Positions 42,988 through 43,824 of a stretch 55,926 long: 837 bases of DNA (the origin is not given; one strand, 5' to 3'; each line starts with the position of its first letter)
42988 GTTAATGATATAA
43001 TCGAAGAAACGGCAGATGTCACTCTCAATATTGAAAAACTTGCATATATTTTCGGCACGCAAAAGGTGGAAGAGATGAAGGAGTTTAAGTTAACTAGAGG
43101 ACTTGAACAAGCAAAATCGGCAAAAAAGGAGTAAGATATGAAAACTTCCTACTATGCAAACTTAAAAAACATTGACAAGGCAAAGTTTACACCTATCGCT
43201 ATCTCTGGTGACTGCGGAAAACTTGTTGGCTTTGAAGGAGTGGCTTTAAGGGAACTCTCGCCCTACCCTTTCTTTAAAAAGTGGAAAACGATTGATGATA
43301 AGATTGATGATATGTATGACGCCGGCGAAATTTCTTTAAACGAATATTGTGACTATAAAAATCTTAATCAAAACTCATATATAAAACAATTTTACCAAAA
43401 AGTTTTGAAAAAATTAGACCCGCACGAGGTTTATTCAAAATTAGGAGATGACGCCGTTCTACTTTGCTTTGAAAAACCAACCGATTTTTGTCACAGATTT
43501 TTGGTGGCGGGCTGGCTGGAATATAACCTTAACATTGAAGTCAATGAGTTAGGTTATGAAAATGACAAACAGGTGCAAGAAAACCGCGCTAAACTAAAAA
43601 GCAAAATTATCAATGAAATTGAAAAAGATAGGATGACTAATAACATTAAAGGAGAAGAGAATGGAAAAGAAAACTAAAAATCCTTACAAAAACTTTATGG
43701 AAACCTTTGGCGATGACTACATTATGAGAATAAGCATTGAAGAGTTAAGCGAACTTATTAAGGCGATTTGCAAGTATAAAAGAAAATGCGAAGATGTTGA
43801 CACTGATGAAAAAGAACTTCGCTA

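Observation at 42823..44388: Four-gene cassette (MazG-like / DUF488-like / MazG-like / orphan) wedged inside the gyrB-gyrA operon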

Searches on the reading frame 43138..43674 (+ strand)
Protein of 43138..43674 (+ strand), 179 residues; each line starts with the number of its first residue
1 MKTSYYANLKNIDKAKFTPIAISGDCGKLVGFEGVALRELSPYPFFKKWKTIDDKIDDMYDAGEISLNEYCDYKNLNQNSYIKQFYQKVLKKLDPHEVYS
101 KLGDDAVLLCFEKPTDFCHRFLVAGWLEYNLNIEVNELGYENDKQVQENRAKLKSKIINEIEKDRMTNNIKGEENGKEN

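Call 4: search_protein_families(library=pfam, proteins=[window:43138-43674:+], max_evalue=1)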
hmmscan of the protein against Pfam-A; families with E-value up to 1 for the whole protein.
window:43138-43674:+ (179 aa): 4 families
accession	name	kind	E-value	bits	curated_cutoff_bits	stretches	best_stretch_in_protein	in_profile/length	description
PF22751.1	DUF488-N3a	-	0.00011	23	27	1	81-130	63-117/118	Active DUF488-N3 subclade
PF04343.18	DUF488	-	0.068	14.2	22.2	1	86-127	76-121/121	Domain of unknown function DUF488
PF18151.6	DUF5601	-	0.13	12.8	23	1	80-105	22-47/65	Domain of unknown function (DUF5601)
PF02296.22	Alpha_adaptin_C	-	0.15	12.7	25.4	1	39-96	6-62/113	Alpha adaptin AP2, C-terminal domain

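Call 5: search_protein_families(library=phrogs, proteins=[window:43138-43674:+], max_evalue=0.1)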
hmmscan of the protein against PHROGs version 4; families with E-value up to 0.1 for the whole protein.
window:43138-43674:+ (179 aa): 4 families
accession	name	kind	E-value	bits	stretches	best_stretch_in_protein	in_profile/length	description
phrog_2450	-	unknown function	6.8e-18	66.3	1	2-165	41-188/346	-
phrog_22076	-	unknown function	0.003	18.8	1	76-127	11-65/83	-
phrog_10021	-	unknown function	0.0053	17.8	1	104-128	2-26/43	-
phrog_26362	-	unknown function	0.007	17.5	1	75-160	3-85/98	-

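Call 6: search_protein_families(library=ncbifam, proteins=[window:43138-43674:+], max_evalue=1)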
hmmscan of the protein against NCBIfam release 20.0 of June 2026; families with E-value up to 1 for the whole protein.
window:43138-43674:+ (179 aa): 0 families

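Call 10: find_homologous_proteins(query=window:43138-43674:+)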
Query window:43138-43674:+ (179 aa): 86 proteins with E <= 0.001 among 143 candidates.
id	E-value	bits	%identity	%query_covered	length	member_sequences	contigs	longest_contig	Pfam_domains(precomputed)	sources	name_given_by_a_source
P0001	1.9e-105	368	93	99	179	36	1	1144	-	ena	-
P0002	1.8e-96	339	89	93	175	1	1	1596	PF22751.2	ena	-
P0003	2.1e-96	339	88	93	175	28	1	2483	-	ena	-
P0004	8.2e-92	324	84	93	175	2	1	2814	PF22751.2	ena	-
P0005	2.1e-88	313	81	93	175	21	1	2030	PF22751.2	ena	-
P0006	1.7e-74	267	69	99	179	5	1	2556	PF22751.2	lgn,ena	-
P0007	5.2e-64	233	62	93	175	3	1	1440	-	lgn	-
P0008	4.1e-62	227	62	95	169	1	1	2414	PF22751.2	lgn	-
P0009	2.4e-61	225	61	93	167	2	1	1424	PF22751.2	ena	-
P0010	3.2e-61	224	64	88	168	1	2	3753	PF22751.2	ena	-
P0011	5.9e-60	220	61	92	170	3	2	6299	-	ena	-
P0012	7.5e-59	216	57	95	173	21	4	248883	-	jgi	-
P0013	7.7e-59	216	59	98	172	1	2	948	-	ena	-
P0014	1.9e-58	215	56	94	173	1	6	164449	PF22751.2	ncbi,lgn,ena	-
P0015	3.0e-58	215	60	92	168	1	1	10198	PF22751.2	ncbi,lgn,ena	-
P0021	2.3e-57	212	59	92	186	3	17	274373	-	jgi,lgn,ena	-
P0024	3.7e-57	211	58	88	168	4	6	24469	PF22751.2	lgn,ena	-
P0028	4.9e-56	207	59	92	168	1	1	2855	PF22751.2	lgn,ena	-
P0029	5.6e-56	207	57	98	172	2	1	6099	PF22751.2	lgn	-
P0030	6.5e-56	207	55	97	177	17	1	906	PF22751.2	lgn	-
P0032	9.7e-56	206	57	92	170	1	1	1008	PF22751.2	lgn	-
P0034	1.0e-55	206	57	98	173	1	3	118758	PF22751.2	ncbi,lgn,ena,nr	ncbi:MAG: hypothetical protein J6K39_01150 [Clostridia bacterium]|nr:hypothetical protein [Clostridi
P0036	3.3e-55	205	59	92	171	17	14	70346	PF22751.2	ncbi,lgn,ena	-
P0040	5.8e-54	201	60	85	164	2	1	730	PF22751.2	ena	-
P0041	8.8e-54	200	54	92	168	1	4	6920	PF22751.2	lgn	-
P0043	1.7e-53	199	57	92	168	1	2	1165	PF22751.2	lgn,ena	-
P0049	2.6e-51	192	57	86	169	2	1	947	PF22751.2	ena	-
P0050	1.3e-50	190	58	86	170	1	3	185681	PF22751.2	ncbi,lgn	-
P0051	6.3e-50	187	52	92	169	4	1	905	PF22751.2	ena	-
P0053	2.1e-49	186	57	88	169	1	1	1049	PF22751.2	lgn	-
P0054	6.4e-49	184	52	91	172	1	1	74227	PF22751.2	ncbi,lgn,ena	-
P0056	4.1e-18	84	37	77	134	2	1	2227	PF04343.19,PF22751.2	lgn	-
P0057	1.4e-17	82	42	75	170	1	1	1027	PF04343.19,PF22751.2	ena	-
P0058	5.5e-17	80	39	91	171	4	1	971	PF22751.2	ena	-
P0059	4.7e-16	77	42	77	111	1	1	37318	PF22751.2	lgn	-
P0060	1.0e-14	73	36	83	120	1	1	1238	PF22751.2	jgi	jgi:hypothetical protein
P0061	9.2e-14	70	36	77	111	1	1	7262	PF04343.19,PF22751.2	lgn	-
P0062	1.8e-13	69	37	77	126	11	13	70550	PF04343.19,PF22751.2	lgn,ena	-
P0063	5.9e-13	67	36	77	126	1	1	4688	PF04343.19,PF22751.2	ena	-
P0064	7.7e-13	67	40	74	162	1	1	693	PF04343.19,PF22751.2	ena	-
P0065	1.3e-12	66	37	75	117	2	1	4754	PF04343.19,PF22751.2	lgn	-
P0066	5.0e-12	64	36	70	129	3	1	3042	PF22751.2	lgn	-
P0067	2.3e-11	62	37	70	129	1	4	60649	PF22751.2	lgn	-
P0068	3.2e-11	61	36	70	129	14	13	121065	PF22751.2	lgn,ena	-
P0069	4.0e-11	61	37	70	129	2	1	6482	PF22751.2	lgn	-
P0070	4.1e-11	61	36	72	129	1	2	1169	PF22751.2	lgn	-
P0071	1.2e-10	59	31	82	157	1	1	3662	PF04343.19,PF22751.2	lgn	-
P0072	1.5e-10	59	36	70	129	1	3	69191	PF22751.2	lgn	-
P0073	2.1e-10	59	36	70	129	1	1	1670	PF22751.2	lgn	-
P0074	3.2e-10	58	37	70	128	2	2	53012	PF22751.2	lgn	-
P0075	5.8e-10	57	35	77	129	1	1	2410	PF22751.2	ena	-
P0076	6.1e-10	57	36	70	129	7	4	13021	PF22751.2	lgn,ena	-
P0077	6.8e-10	57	36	70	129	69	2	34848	PF22751.2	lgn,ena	-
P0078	1.2e-9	56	36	70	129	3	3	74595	PF22751.2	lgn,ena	-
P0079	2.2e-9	55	36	78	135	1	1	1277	PF22751.2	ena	-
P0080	4.8e-9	54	37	73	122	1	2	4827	PF22751.2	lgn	-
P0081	8.6e-9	53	38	70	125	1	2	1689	PF22751.2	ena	-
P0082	3.1e-8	52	37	73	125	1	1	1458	PF22751.2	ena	-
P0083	3.9e-8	51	34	77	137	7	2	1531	PF22751.2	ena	-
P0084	1.5e-7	49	36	72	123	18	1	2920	PF22751.2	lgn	-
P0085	7.1e-7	47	32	70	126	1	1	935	PF22751.2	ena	-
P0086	8.9e-4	37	55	23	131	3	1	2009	PF22751.2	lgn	-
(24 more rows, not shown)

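Call 11: find_encoding_contigs(protein=window:43138-43674:+, flank=10000, max_places=10)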
Protein window:43138-43674:+ (179 aa): 3 contigs read that carry it; 3 places shown.
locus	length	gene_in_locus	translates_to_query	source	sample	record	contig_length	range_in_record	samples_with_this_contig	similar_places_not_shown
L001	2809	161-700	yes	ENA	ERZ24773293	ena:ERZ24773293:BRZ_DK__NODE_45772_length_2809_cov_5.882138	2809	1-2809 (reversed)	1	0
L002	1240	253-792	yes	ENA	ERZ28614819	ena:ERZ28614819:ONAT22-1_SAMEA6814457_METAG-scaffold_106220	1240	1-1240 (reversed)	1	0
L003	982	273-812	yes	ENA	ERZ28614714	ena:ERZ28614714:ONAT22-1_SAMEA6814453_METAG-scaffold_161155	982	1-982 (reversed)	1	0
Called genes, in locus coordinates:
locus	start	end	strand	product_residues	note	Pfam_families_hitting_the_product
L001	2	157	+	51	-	?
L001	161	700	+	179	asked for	-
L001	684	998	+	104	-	-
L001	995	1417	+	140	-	-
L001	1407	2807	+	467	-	?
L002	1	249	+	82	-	?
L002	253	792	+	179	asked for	-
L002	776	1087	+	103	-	-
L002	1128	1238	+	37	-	?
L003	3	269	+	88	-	?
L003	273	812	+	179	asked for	-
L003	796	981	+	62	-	?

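Call 12: find_encoding_contigs(protein=P0014, flank=6000, max_places=3)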
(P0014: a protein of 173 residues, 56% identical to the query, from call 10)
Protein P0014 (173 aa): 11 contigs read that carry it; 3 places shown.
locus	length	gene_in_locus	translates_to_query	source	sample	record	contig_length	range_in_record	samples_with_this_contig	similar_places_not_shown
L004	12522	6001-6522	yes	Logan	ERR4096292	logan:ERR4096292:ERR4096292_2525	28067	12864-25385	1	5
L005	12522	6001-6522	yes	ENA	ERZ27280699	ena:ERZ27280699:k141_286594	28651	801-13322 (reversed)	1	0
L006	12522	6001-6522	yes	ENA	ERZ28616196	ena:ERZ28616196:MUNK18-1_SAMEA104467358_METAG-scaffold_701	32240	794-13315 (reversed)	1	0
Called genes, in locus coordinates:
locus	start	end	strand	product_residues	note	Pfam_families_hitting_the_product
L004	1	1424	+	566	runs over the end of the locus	PF00749:tRNA-synt_1c, PF03950:tRNA-synt_1c_C, PF20974:tRNA-synt_1c_C2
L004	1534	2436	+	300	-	-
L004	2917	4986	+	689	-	PF02518:HATPase_c, PF00204:DNA_gyraseB, PF01751:Toprim, PF00986:DNA_gyraseB_C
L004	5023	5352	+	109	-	-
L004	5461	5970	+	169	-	-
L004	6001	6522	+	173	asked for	PF22751:DUF488-N3a (weak)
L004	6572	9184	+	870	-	PF00521:DNA_topoisoIV, PF03989:DNA_gyraseA_C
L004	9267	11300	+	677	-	PF00580:UvrD-helicase, PF13245:AAA_19 (weak), PF01443:Viral_helicase1, PF13538:UvrD_C_2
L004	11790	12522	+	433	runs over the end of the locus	PF13393:tRNA-synt_His, PF00152:tRNA-synt_2 (faint), PF00587:tRNA-synt_2b, PF03129:HGTP_anticodon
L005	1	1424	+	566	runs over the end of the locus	PF00749:tRNA-synt_1c, PF03950:tRNA-synt_1c_C, PF20974:tRNA-synt_1c_C2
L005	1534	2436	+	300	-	-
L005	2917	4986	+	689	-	PF02518:HATPase_c, PF00204:DNA_gyraseB, PF01751:Toprim, PF00986:DNA_gyraseB_C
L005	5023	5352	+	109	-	-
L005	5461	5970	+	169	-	-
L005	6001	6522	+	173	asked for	PF22751:DUF488-N3a (weak)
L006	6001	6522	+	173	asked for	PF22751:DUF488-N3a (weak)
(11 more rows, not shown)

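Call 13: find_encoding_contigs(protein=P0021, flank=6000, max_places=3)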
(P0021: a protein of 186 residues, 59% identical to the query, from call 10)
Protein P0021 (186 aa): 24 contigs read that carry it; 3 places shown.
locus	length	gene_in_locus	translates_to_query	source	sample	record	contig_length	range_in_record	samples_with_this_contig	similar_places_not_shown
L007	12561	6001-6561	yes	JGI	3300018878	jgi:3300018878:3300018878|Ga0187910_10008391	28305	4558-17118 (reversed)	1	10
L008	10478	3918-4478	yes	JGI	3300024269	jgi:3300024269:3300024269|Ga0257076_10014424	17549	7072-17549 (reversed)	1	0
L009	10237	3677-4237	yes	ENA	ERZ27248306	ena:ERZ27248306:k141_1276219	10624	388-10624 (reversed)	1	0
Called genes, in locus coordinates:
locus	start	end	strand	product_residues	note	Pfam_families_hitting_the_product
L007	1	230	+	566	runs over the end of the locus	PF00749:tRNA-synt_1c, PF03950:tRNA-synt_1c_C, PF20974:tRNA-synt_1c_C2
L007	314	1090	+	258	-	-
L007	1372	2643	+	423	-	-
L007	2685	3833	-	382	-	PF02661:Fic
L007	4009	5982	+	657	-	PF02518:HATPase_c, PF00204:DNA_gyraseB, PF01751:Toprim, PF00986:DNA_gyraseB_C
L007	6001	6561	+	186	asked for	-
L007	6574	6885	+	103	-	-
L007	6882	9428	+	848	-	PF00521:DNA_topoisoIV, PF03989:DNA_gyraseA_C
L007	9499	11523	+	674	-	PF00580:UvrD-helicase, PF13245:AAA_19 (weak), PF01443:Viral_helicase1, PF13538:UvrD_C_2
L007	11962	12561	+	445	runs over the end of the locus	PF00152:tRNA-synt_2 (weak), PF13393:tRNA-synt_His, PF00587:tRNA-synt_2b, PF03129:HGTP_anticodon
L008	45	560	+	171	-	-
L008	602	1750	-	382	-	PF02661:Fic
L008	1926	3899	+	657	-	PF02518:HATPase_c, PF00204:DNA_gyraseB, PF01751:Toprim, PF00986:DNA_gyraseB_C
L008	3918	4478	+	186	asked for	-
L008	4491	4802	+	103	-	-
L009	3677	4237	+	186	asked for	-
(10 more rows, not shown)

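Call 14: find_encoding_contigs(protein=P0034, flank=6000, max_places=3)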
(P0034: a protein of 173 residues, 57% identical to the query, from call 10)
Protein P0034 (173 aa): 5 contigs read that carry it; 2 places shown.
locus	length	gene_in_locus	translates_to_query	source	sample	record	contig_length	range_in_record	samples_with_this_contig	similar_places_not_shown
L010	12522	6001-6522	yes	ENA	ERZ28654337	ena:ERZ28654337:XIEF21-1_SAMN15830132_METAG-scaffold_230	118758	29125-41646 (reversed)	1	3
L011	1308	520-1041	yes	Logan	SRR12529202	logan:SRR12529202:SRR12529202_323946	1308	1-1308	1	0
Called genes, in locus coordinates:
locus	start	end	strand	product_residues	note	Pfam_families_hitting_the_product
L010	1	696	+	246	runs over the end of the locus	-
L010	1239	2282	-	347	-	PF13229:Beta_helix (faint)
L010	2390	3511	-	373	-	PF02661:Fic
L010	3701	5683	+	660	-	PF02518:HATPase_c, PF00204:DNA_gyraseB, PF01751:Toprim, PF00986:DNA_gyraseB_C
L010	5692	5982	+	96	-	-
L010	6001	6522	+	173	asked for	PF22751:DUF488-N3a (faint)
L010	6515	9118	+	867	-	PF00521:DNA_topoisoIV, PF03989:DNA_gyraseA_C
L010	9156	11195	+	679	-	PF00580:UvrD-helicase, PF13245:AAA_19 (weak), PF01443:Viral_helicase1, PF13538:UvrD_C_2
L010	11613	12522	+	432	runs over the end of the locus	PF13393:tRNA-synt_His, PF00152:tRNA-synt_2 (weak), PF00587:tRNA-synt_2b, PF03129:HGTP_anticodon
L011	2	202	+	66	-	?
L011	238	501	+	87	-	-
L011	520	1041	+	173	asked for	PF22751:DUF488-N3a (faint)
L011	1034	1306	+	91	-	?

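Call 21: search_solved_structures(query=A1, max_evalue=10, show_alignments=2)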
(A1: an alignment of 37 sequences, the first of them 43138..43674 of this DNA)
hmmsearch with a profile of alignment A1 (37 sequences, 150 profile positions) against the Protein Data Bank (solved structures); distinct sequences matched with E-value up to 10: 7.
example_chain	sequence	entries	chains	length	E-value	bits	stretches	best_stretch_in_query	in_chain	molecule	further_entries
9bef_A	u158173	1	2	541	0.05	16.9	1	10-87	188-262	S1_8B sulfatase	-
9bbd_A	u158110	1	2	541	0.05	16.9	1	10-87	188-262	S1_8B sulfatase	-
28jw_u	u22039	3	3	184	0.77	13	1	11-68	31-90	bS21c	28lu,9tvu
7rlr_A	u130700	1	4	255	0.93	12.7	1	46-138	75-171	Beta-lactamase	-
7rl8_A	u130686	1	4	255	1.1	12.5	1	46-138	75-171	Beta-lactamase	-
6ue2_A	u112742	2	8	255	1.1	12.5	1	46-138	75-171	Beta-lactamase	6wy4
6jt0_A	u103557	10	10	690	1.6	11.9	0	46-94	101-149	Guanylate cyclase soluble subunit alpha-1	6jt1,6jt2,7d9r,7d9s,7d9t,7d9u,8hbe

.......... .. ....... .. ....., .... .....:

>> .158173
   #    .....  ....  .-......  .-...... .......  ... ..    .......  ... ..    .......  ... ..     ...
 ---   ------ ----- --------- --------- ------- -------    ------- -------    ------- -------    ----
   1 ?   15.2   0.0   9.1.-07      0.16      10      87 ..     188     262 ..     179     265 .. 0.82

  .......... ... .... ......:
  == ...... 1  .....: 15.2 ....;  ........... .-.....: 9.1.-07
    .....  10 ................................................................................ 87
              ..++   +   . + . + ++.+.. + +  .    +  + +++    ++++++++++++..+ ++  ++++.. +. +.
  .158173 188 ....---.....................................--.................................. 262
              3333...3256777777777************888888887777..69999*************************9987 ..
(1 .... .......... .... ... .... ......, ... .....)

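Call 22: find_encoding_contigs(protein=P0068, flank=6000, max_places=3)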
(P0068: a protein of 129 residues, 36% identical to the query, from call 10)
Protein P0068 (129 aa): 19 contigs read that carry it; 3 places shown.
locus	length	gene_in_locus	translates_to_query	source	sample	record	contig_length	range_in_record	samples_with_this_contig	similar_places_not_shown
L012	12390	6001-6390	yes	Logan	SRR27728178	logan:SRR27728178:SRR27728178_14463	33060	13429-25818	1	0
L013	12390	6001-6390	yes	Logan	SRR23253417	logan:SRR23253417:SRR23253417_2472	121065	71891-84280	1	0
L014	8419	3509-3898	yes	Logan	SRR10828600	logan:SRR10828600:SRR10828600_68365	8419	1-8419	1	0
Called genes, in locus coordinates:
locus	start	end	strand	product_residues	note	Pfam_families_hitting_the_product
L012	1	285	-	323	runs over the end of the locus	-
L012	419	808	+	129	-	PF01844:HNH, PF14279:HNH_5 (faint)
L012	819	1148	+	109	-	-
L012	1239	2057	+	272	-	-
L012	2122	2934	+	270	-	-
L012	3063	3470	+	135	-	-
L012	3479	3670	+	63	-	-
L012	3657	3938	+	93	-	PF24043:DUF7352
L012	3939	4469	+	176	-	PF21448:DNMK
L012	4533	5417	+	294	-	PF01145:Band_7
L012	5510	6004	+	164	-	-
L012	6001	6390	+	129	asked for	PF22751:DUF488-N3a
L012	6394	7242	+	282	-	PF00763:THF_DHG_CYH, PF02882:THF_DHG_CYH_C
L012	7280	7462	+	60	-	-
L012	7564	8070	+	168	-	-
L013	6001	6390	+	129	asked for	PF22751:DUF488-N3a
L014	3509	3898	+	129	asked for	PF22751:DUF488-N3a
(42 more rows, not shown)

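Call 23: find_encoding_contigs(protein=P0062, flank=6000, max_places=3)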
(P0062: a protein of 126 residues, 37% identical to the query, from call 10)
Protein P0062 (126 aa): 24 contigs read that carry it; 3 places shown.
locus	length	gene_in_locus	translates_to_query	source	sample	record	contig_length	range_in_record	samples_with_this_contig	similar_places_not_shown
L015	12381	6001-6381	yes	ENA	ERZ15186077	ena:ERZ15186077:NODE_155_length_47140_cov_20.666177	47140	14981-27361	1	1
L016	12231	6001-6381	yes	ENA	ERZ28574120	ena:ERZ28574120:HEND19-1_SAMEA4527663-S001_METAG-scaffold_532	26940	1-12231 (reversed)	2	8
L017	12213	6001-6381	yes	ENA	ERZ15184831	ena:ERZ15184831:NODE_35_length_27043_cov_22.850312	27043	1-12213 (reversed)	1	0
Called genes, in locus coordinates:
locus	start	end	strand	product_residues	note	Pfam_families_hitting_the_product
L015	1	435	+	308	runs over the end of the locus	PF00072:Response_reg, PF00990:GGDEF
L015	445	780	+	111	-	-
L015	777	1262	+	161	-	PF00782:DSPc (weak)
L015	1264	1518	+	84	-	-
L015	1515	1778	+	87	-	-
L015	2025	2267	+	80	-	-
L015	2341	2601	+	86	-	-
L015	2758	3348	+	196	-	-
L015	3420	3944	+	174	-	-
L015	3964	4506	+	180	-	PF01503:PRA-PH (weak)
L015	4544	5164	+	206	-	PF04402:SIMPL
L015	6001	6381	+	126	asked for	PF22751:DUF488-N3a, PF04343:DUF488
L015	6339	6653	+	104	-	-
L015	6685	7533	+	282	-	-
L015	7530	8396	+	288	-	PF22028:DUF6934 (faint)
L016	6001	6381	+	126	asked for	PF22751:DUF488-N3a, PF04343:DUF488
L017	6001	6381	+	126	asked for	PF22751:DUF488-N3a, PF04343:DUF488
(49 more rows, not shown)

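Call 26: find_related_loci(query=A1, collection=genome_contigs, flank=6000)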
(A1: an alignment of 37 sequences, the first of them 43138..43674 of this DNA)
Query A1 (179 aa) in genome_contigs; peptide patterns used: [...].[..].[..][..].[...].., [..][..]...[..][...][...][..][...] (x = any residue, [..] = any of these).
211 stretches matched a pattern; 131 encode a relative of the query (tblastn E <= 1e-3); the best 80 are kept; 80 distinct loci.
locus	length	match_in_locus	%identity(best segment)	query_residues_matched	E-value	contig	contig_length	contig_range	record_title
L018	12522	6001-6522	83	1-174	2e-97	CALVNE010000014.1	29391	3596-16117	MAG: uncultured Clostridia bacterium isolate BRZ_EH__bin128 genome assembly, contig: BRZ_EH__NODE_2678_length_29391_cov_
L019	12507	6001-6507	56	1-169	8e-64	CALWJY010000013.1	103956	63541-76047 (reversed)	MAG: uncultured Clostridia bacterium isolate E14__bin180 genome assembly, contig: E14__k127_4374276, whole genome shotgu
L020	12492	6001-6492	57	1-164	1e-62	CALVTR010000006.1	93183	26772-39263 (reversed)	MAG: uncultured Clostridia bacterium isolate BRZ_CD__bin5 genome assembly, contig: BRZ_CD__NODE_287_length_93183_cov_8.9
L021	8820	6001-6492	60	1-164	2e-62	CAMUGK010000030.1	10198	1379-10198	MAG TPA_asm: uncultured Firmicutes bacterium isolate SRR14038242_bin.50_metawrap_v1.3_MAG genome assembly, contig: NODE.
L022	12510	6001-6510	56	1-170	2e-62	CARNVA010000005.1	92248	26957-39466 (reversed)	MAG TPA_asm: uncultured Eubacteriales bacterium isolate MGBC144555 genome assembly, contig: MGBC144555.5, whole genome s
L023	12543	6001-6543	55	1-178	2e-62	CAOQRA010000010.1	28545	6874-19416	MAG TPA_asm: uncultured Eubacteriales bacterium isolate MGBC149797 genome assembly, contig: MGBC149797.10, whole genome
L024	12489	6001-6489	62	1-165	2e-62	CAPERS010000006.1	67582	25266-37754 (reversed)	MAG TPA_asm: uncultured Eubacteriales bacterium isolate MGBC153948 genome assembly, contig: MGBC153948.6, whole genome s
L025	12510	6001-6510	57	1-170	4e-62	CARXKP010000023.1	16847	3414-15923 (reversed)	MAG TPA_asm: uncultured Eubacteriales bacterium isolate MGBC157798 genome assembly, contig: MGBC157798.23, whole genome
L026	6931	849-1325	63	1-161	8e-62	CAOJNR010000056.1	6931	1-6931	MAG TPA_asm: uncultured Clostridia bacterium isolate SRR15730521_bin.4_metawrap_v1.3_MAG genome assembly, contig: NODE.5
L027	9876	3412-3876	62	1-157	1e-61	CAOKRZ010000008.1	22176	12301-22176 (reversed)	MAG TPA_asm: uncultured Christensenella sp. isolate SRR17684621_bin.12_metawrap_v1.3_MAG genome assembly, contig: NODE.2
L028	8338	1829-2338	54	1-170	5e-61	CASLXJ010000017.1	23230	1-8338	MAG: uncultured bacterium isolate 8-6_110307.18_1677752973 genome assembly, contig: NODE_622_length_23230_cov_4.231068,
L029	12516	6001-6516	57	1-175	7e-61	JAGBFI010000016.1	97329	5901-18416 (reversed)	MAG: Clostridia bacterium isolate RGIG9067 Water_deer_Rectum.Co__c441456, whole genome shotgun sequence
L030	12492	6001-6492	59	1-164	8e-60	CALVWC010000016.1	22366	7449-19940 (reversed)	MAG: uncultured Clostridia bacterium isolate BRZ_NS__bin95 genome assembly, contig: BRZ_NS__NODE_2283_length_22366_cov_6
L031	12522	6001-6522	54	1-172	2e-57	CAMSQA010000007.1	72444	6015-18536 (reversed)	MAG TPA_asm: uncultured Clostridia bacterium isolate ERR9465718_bin.4_metawrap_v1.3_MAG genome assembly, contig: NODE.35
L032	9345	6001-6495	58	1-173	2e-57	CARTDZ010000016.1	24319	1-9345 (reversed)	MAG TPA_asm: uncultured Eubacteriales bacterium isolate MGBC159796 genome assembly, contig: MGBC159796.16, whole genome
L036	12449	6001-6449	57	1-171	2e-42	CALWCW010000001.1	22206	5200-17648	MAG: uncultured Clostridia bacterium isolate E03__bin84 genome assembly, contig: E03__k127_1696942, whole genome shotgun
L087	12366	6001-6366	33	3-130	4e-12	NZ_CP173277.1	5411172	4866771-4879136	Lacrimispora sp. HJ-01 chromosome, complete genome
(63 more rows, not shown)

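Call 27: predict_structure(alignment_id=A1)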
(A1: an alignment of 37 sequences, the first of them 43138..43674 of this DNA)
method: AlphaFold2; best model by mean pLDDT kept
length: 179 residues; sequences in the alignment: 37
mean_pLDDT: 96.1   pTM: 0.90
mean pLDDT of the five models: 96.1, 95.7, 95.6, 94.8, 94.5
residues with pLDDT >= 90: 167; 70-90: 9; 50-70: 2; < 50: 1
segments of 3 or more residues with pLDDT < 50: none
pLDDT, mean of each block of 10 residues (from residue 1): 98 98 96 97 94 98 98 98 98 98 98 97 99 98 98 98 94 71
secondary structure, 60 per line:
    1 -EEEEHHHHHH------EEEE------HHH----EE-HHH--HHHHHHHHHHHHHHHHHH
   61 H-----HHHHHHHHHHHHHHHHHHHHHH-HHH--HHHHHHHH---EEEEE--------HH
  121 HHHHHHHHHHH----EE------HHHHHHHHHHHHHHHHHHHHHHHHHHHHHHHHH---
elements in order: E2-5 H6-11 E18-21 H43-61 H67-88 H95-102 E106-110 H119-131 H144-176
